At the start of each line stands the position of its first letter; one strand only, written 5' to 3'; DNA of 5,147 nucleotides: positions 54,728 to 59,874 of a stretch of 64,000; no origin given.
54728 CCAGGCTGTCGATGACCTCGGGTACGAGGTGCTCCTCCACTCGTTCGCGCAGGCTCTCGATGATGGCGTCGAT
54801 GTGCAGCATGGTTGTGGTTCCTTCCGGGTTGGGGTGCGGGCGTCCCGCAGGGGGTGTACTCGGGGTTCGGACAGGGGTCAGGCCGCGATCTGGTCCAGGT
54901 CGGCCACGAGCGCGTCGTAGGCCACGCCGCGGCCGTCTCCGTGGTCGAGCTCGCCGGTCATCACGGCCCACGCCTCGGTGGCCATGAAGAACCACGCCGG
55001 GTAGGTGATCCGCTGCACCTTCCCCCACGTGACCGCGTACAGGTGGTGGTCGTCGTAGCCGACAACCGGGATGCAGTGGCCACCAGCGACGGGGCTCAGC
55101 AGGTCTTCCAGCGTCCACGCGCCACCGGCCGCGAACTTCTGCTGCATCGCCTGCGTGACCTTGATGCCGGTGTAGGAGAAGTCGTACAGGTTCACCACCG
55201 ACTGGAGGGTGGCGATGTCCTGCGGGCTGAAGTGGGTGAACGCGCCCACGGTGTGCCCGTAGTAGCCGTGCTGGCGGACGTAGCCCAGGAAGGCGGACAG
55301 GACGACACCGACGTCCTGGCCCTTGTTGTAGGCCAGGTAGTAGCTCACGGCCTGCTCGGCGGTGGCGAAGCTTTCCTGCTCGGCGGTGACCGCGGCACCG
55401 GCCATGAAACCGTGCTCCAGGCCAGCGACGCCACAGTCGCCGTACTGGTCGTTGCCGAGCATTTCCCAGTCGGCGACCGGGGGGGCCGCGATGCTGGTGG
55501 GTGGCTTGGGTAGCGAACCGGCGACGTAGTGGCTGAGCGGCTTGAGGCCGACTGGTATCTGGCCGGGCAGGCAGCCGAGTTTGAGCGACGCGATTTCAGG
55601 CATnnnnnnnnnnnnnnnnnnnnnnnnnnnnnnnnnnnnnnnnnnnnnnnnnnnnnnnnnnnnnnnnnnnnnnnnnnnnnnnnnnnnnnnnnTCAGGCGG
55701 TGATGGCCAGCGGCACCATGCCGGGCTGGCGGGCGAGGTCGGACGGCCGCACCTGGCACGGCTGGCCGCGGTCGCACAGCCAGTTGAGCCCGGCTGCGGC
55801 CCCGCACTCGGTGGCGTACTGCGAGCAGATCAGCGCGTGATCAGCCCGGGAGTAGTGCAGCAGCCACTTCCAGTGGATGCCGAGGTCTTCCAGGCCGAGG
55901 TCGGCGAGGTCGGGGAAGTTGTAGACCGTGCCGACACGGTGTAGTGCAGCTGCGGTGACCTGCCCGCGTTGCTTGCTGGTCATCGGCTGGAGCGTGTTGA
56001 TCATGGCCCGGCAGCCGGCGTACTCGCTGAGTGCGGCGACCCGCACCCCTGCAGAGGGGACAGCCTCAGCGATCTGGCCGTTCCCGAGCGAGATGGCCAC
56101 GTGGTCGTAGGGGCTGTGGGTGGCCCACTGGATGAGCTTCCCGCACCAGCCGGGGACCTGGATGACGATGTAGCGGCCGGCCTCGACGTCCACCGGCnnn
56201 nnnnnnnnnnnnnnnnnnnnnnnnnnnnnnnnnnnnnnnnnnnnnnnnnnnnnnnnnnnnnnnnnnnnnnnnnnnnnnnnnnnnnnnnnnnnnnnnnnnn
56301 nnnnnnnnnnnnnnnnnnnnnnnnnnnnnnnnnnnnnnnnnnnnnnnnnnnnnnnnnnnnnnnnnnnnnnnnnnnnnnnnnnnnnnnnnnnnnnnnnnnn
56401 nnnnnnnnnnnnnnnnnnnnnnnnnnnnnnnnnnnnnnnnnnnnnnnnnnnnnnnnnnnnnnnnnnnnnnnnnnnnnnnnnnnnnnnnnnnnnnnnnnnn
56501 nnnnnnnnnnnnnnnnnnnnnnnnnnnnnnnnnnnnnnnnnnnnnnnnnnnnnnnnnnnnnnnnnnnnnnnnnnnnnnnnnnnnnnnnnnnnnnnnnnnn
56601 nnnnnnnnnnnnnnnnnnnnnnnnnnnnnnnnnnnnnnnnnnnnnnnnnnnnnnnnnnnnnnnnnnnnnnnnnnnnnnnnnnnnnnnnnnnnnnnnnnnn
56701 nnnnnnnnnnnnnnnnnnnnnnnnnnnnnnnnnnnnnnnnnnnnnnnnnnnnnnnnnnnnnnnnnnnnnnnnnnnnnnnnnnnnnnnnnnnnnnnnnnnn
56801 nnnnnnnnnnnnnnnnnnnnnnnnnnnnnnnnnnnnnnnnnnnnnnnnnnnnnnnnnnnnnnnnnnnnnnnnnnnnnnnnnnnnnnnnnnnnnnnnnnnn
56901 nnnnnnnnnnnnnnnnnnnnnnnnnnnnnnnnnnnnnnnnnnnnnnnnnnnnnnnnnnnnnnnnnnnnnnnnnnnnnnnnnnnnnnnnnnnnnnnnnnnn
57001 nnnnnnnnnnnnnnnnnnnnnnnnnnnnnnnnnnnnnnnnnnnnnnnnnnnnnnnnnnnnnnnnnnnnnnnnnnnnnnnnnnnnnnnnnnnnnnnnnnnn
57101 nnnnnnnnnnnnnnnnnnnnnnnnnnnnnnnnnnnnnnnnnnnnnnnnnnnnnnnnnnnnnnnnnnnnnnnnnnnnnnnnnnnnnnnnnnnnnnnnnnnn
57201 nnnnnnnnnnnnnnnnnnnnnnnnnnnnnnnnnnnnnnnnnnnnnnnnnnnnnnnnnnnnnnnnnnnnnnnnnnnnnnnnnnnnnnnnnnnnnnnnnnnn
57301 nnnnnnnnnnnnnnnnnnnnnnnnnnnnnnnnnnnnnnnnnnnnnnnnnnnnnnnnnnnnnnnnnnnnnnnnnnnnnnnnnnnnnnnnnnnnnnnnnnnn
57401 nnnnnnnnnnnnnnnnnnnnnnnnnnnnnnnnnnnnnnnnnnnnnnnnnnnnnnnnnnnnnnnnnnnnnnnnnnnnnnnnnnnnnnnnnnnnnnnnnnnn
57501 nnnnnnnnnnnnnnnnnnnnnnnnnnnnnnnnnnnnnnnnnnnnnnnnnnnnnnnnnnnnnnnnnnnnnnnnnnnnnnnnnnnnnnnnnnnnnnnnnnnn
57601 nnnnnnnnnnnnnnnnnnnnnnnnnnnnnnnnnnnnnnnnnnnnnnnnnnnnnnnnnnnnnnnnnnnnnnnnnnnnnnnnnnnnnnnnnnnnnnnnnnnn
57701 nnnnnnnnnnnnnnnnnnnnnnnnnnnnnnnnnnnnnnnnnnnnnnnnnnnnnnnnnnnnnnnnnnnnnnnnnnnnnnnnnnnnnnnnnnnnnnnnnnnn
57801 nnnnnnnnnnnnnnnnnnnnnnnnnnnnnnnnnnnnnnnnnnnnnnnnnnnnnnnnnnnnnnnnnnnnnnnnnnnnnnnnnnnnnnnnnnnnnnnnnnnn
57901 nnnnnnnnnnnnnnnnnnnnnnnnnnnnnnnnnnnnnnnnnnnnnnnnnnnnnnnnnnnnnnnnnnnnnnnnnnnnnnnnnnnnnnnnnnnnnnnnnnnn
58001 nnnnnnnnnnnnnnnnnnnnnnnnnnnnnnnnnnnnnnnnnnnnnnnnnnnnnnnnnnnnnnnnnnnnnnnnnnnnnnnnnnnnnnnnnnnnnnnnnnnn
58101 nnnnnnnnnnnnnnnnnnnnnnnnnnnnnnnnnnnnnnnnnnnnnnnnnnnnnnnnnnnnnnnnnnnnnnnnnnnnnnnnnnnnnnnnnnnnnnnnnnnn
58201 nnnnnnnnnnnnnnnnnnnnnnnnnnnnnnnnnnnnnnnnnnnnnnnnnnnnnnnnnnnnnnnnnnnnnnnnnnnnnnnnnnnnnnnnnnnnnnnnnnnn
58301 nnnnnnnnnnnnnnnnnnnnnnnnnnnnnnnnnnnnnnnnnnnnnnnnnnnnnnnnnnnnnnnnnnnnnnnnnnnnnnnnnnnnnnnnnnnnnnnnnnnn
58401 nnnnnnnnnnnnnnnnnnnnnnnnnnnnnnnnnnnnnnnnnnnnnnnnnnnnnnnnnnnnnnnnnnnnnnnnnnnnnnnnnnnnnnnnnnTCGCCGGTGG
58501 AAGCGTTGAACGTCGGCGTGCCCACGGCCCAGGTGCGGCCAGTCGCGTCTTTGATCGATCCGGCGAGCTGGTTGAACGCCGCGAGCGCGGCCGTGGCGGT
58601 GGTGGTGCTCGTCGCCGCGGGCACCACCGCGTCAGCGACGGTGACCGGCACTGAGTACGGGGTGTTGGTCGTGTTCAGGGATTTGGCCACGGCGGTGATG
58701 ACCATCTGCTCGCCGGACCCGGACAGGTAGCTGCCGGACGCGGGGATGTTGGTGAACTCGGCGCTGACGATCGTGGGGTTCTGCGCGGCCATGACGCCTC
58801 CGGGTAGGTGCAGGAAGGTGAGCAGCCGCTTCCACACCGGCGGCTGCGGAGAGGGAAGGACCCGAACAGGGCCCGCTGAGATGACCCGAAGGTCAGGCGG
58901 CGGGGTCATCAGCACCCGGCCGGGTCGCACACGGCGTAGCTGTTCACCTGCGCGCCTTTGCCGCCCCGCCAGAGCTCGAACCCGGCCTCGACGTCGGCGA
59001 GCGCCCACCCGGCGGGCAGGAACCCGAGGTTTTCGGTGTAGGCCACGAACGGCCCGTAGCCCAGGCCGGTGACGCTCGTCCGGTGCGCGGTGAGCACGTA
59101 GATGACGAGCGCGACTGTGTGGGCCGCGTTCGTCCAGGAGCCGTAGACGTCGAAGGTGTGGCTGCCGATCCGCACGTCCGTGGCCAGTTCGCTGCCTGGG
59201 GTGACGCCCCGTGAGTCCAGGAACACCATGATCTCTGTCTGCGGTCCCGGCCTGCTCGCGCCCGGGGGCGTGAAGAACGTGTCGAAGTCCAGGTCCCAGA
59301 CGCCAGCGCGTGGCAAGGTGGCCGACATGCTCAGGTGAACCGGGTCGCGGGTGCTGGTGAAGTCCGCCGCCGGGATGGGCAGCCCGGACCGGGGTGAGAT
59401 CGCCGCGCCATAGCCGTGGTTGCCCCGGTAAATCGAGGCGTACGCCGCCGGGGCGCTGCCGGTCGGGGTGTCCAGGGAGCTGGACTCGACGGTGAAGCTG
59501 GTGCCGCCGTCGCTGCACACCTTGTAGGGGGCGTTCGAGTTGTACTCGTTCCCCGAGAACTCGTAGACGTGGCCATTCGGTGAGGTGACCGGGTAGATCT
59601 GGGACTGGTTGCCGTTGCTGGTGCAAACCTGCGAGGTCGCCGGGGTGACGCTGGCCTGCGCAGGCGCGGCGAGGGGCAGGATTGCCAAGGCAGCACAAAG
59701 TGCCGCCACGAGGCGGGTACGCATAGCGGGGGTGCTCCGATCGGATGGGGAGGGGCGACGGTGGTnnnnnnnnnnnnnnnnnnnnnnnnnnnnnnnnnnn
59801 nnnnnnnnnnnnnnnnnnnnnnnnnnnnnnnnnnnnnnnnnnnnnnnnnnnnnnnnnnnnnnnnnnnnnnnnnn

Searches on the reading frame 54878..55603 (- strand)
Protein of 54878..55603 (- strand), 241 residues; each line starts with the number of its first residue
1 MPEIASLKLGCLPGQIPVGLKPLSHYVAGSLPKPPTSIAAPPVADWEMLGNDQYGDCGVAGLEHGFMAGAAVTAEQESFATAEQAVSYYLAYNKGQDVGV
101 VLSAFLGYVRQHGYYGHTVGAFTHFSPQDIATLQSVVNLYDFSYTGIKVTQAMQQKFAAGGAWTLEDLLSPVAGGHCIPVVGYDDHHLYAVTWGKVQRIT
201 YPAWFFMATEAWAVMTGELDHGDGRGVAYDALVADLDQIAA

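Call 32: search_protein_families(library=pfam, proteins=[window:54878-55603:-], max_evalue=0.001)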
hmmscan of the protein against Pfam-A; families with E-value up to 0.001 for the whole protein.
window:54878-55603:- (241 aa): 0 families

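Call 92: search_protein_families(library=phrogs, proteins=[window:54878-55603:-], max_evalue=0.001)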
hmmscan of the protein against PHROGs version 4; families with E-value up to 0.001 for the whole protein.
window:54878-55603:- (241 aa): 1 family
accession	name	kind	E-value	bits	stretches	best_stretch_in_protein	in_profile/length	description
phrog_19005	-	unknown function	8.1e-22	78.5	1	8-238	4-254/260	-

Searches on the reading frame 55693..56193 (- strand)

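Call 92: search_protein_families(library=phrogs, proteins=[window:55693-56193:-], max_evalue=0.001)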
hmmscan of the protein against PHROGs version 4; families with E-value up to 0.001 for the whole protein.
window:55693-56193:- (166 aa): 1 family
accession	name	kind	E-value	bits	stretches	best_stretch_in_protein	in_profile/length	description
phrog_1128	-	moron, auxiliary metabolic gene and host takeover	3e-16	60.6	1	16-155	36-166/381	enoyl-CoA hydratase/carnithine racemase-like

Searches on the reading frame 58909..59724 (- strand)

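Call 32: search_protein_families(library=pfam, proteins=[window:58909-59724:-], max_evalue=0.001)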
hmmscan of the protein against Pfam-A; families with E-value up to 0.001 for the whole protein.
window:58909-59724:- (271 aa): 1 family
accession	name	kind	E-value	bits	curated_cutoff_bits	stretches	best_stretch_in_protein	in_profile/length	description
PF01670.23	Glyco_hydro_12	-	6.1e-06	26.9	27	1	101-264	42-203/207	Glycosyl hydrolase family 12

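Call 92: search_protein_families(library=phrogs, proteins=[window:58909-59724:-], max_evalue=0.001)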
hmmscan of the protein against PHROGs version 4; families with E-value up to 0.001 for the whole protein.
window:58909-59724:- (271 aa): 0 families
